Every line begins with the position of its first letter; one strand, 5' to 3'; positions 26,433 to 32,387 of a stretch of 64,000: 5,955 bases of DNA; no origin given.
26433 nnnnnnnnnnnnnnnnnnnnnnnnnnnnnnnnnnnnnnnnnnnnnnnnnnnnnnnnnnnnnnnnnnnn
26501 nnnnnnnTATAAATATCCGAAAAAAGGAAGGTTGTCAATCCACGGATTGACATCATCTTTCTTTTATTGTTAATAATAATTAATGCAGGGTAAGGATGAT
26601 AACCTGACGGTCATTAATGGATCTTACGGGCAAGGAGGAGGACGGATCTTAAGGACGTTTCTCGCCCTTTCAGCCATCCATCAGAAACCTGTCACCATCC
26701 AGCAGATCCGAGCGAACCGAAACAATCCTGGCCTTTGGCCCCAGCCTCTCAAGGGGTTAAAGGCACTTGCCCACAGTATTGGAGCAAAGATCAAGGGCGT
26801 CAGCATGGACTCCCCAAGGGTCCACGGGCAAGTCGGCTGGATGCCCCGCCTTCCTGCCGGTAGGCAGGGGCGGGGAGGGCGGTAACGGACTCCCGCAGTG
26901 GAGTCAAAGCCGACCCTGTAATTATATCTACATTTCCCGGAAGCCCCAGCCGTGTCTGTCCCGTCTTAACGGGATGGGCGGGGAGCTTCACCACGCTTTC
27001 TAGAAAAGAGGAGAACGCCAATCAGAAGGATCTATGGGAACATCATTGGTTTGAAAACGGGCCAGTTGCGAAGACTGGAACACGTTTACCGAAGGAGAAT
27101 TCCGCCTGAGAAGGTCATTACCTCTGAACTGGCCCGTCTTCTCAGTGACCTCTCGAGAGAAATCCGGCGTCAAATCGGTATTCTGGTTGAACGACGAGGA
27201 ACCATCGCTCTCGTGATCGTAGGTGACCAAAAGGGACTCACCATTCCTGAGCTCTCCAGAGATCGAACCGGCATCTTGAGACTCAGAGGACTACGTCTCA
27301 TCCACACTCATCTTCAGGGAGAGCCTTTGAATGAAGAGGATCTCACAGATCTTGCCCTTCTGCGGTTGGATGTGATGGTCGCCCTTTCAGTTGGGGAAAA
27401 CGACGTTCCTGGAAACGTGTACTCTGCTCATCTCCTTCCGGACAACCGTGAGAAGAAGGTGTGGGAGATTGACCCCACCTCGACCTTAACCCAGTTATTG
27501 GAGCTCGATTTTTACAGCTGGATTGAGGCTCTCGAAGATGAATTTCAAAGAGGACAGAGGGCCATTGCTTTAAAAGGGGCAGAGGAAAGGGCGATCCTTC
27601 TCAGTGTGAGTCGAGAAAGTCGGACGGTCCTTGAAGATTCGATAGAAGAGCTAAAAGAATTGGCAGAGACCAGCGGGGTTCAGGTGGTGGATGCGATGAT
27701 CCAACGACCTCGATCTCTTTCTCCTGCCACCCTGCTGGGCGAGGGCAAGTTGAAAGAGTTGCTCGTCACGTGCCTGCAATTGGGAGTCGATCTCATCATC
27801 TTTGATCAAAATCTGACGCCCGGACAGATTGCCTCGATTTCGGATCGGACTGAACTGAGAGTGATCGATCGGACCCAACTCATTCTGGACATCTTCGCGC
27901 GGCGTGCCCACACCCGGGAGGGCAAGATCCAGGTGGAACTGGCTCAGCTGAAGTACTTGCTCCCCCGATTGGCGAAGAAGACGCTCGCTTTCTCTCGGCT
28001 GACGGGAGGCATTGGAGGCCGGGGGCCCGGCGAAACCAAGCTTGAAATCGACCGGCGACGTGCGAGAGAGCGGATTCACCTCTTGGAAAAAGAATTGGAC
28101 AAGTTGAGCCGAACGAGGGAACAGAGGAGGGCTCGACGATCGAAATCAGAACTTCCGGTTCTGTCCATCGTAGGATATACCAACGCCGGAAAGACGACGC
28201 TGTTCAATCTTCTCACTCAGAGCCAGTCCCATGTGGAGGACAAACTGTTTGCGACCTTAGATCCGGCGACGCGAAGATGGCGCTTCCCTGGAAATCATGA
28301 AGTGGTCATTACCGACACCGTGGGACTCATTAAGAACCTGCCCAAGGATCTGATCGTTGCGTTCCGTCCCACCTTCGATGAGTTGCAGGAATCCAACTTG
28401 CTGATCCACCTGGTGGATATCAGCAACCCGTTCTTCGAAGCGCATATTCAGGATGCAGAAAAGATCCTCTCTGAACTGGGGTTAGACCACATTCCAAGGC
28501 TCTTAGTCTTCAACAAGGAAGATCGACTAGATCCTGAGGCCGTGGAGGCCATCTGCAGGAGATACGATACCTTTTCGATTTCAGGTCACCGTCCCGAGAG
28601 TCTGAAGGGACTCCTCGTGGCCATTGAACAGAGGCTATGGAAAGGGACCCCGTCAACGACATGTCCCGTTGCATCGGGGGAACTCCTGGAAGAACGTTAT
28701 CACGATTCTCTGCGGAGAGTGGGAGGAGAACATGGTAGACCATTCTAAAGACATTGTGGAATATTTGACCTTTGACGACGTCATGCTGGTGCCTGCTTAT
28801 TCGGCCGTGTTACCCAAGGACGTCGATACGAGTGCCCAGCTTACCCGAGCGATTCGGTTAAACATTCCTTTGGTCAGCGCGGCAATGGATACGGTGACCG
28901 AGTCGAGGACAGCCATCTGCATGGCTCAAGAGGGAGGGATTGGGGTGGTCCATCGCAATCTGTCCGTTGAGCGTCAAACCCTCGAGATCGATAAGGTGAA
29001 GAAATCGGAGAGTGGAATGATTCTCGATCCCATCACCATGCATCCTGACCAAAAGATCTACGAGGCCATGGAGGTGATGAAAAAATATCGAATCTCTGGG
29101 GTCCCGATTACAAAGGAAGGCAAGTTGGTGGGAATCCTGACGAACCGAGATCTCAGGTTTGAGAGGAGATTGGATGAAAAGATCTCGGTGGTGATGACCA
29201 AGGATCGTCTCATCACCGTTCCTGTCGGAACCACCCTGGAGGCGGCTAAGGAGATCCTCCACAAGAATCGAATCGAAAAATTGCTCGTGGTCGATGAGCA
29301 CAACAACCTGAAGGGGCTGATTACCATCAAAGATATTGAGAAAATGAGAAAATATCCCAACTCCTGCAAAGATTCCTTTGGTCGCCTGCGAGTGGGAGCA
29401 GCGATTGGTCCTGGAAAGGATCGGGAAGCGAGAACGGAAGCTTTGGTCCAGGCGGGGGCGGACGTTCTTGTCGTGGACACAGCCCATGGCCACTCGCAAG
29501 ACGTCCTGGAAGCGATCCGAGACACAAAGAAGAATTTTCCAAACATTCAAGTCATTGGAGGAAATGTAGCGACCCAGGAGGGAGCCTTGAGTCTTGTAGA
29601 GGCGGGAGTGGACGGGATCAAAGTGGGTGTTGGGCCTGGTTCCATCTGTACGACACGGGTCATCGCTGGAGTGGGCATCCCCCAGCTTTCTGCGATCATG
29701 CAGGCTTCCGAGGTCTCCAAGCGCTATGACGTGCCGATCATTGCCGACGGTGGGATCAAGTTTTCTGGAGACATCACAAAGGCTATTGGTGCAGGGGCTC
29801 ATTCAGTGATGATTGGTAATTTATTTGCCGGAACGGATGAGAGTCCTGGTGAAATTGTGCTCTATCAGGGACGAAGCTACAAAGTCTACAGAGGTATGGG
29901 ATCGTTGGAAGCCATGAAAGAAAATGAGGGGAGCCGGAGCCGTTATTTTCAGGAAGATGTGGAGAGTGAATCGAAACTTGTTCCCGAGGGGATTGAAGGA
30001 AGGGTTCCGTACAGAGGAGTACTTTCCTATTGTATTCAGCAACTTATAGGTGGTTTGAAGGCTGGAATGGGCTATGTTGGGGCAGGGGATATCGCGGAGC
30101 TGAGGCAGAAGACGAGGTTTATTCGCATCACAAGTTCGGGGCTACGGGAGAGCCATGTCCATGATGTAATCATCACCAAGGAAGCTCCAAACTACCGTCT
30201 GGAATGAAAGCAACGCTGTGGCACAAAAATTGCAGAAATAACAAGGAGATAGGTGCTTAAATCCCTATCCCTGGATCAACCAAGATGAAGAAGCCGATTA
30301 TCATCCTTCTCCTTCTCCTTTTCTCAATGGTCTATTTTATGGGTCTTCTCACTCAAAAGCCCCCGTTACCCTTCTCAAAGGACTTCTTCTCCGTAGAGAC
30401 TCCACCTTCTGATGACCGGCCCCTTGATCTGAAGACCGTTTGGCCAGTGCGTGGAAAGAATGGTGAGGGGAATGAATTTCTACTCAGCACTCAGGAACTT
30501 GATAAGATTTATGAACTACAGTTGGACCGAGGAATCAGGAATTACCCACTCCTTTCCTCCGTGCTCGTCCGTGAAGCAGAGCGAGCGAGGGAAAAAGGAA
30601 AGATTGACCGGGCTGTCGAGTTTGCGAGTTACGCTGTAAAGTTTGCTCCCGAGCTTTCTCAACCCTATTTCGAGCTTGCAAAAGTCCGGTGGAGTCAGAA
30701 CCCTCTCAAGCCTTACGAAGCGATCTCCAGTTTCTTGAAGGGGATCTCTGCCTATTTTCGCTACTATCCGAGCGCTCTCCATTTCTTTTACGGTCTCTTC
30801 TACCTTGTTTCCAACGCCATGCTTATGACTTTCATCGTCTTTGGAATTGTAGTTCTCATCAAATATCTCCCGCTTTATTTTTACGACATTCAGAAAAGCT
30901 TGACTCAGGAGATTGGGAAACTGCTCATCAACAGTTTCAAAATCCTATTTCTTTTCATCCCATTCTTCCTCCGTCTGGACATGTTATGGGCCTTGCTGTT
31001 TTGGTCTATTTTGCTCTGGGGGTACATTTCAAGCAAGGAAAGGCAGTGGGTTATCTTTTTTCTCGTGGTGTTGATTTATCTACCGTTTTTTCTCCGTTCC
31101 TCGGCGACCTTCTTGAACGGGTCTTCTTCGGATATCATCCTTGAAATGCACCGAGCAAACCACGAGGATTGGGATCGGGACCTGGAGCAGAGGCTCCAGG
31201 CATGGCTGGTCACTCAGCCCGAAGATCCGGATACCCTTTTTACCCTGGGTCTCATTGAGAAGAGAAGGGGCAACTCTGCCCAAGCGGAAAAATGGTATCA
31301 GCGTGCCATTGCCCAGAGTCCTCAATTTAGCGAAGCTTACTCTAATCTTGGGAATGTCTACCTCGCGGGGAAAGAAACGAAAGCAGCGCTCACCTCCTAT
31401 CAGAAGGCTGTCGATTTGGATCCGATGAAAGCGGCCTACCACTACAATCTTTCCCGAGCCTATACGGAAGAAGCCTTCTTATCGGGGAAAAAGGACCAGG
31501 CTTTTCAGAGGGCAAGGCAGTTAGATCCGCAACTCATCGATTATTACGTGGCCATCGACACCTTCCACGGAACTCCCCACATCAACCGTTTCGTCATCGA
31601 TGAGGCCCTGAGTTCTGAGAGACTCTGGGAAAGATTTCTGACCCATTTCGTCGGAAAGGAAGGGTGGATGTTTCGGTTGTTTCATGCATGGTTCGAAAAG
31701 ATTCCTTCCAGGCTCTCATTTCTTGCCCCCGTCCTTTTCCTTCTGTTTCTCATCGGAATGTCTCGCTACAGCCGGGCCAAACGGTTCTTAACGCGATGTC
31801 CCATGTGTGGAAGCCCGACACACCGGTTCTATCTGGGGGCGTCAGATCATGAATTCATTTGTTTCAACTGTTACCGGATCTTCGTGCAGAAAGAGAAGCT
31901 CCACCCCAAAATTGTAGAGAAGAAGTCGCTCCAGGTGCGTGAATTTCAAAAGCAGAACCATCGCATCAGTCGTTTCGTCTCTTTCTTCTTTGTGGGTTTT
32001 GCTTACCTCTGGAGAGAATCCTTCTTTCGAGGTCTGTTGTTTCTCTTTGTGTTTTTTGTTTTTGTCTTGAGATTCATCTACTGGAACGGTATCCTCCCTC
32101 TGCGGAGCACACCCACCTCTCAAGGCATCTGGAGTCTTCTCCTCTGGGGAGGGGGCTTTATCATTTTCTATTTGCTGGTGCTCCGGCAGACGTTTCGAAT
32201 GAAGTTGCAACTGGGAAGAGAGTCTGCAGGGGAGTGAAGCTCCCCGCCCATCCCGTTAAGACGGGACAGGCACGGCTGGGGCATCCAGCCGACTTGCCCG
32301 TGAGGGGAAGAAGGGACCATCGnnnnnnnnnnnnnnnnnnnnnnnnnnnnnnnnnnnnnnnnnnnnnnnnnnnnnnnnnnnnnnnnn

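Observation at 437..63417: Unrecognised two-hairpin intergenic repeat family at very high density (18 copies in 64 kb)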

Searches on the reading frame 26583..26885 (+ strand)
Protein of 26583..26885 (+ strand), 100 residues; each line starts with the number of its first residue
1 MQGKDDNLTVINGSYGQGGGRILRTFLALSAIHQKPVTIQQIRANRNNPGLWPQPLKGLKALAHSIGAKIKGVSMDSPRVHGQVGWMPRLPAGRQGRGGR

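Call 74: search_protein_families(library=pfam, proteins=[window:26583-26885:+], max_evalue=0.01)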
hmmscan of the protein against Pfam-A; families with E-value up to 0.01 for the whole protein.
window:26583-26885:+ (100 aa): 1 family
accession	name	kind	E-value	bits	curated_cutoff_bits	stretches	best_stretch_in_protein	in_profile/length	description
PF01137.26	RTC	-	5.3e-18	65.5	27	1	15-80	1-66/221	RNA 3'-terminal phosphate cyclase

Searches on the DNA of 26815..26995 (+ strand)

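Call 62: search_dna_similar(query=window:26815-26995:+, collection=plasmids, mode=distant, max_evalue=0.001, max_rows=10)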
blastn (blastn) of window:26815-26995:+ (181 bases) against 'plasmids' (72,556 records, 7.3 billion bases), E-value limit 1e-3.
No match.

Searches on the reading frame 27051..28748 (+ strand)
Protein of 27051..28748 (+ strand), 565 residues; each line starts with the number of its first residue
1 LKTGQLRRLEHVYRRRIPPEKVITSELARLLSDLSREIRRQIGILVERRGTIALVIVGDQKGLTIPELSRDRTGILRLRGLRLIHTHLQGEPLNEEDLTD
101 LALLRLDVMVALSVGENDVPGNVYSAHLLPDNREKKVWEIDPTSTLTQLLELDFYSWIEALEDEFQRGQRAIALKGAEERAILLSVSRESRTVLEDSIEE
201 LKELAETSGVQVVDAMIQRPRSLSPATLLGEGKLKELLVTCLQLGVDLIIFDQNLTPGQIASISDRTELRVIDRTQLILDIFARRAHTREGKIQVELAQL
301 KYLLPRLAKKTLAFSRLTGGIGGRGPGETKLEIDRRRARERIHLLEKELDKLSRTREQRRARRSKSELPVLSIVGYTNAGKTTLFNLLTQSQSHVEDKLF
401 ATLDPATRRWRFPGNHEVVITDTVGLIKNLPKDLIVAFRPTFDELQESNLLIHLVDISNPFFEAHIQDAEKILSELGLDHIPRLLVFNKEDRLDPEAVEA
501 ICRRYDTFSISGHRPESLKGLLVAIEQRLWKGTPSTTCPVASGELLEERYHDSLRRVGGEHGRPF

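Call 38: search_protein_families(library=pfam, proteins=[window:27051-28748:+], max_evalue=0.001)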
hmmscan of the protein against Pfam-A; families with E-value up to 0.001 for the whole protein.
window:27051-28748:+ (565 aa): 4 families
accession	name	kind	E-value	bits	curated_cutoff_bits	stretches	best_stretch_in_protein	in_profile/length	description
PF16360.10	GTP-bdg_M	-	6.7e-29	100.7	29.5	1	285-363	1-79/79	GTP-binding GTPase Middle Region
PF13167.11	GTP-bdg_N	-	8.4e-29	100.4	25.4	1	195-283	1-89/89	GTP-binding GTPase N-terminal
PF01926.29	MMR_HSR1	-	9.1e-21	74.5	21.9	1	372-489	3-113/113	50S ribosome-binding GTPase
PF02421.24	FeoB_N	-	0.00017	21.6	27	1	372-426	4-57/156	Ferrous iron transport protein B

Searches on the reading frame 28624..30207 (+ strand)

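Call 38: search_protein_families(library=pfam, proteins=[window:28624-30207:+], max_evalue=0.001)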
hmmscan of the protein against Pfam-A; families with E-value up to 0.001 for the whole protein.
window:28624-30207:+ (527 aa): 6 families
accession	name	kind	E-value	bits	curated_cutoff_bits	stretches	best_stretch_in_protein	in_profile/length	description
PF00478.31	IMPDH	-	2.4e-161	536.9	25.6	1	48-513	2-345/345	IMP dehydrogenase / GMP reductase domain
PF00571.33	CBS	-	8.8e-23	80.8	24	2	132-178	5-52/57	CBS domain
PF03060.21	NMO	-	5e-08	33.2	28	1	362-409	186-233/331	Nitronate monooxygenase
PF01070.24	FMN_dh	-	3.6e-06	26.7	24.9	1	315-401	226-305/350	FMN-dependent dehydrogenase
PF00977.27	His_biosynth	-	0.00025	21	23.6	1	255-401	72-222/228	Histidine biosynthesis protein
PF01645.23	Glu_synthase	-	0.0006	19.5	20.4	0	324-399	224-305/369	Conserved region in glutamate synthase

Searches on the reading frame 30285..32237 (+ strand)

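Call 38: search_protein_families(library=pfam, proteins=[window:30285-32237:+], max_evalue=0.001)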
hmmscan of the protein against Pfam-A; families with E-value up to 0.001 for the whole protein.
window:30285-32237:+ (650 aa): 12 families
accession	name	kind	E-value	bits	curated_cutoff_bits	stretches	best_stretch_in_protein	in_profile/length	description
PF13414.12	TPR_11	-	2.8e-15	56.2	26.8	2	356-393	1-38/42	TPR repeat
PF07719.23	TPR_2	-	1.5e-14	53.3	27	1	350-380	2-32/34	Tetratricopeptide repeat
PF00515.34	TPR_1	-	5.1e-14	51.9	27.8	1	350-380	2-32/34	Tetratricopeptide repeat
PF13431.12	TPR_17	-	1e-11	44.6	24.4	1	338-368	2-32/34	Tetratricopeptide repeat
PF13432.12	TPR_16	-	1e-10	42.3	32.7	1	320-380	2-62/65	Tetratricopeptide repeat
PF13181.12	TPR_8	-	7.5e-09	35.5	25.7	1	350-380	2-32/34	Tetratricopeptide repeat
PF13424.12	TPR_12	-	1.8e-08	34.8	30.1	1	318-379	6-75/77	Tetratricopeptide repeat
PF13428.12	TPR_14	-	1.6e-05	25.5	23.5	0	315-357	1-43/44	Tetratricopeptide repeat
PF14559.12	TPR_19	-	2.6e-05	24.9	25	1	329-386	5-62/68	Tetratricopeptide repeat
PF13176.12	TPR_7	-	0.00028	21.2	27.9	0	351-379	1-31/36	Tetratricopeptide repeat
PF13374.12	TPR_10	-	0.00044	20.6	27.5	0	351-377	4-30/42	Tetratricopeptide repeat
PF23914.1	TPR_CcmH_CycH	-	0.00061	20.1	42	0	343-394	44-95/158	Cytochrome c-type biogenesis protein H TPR domain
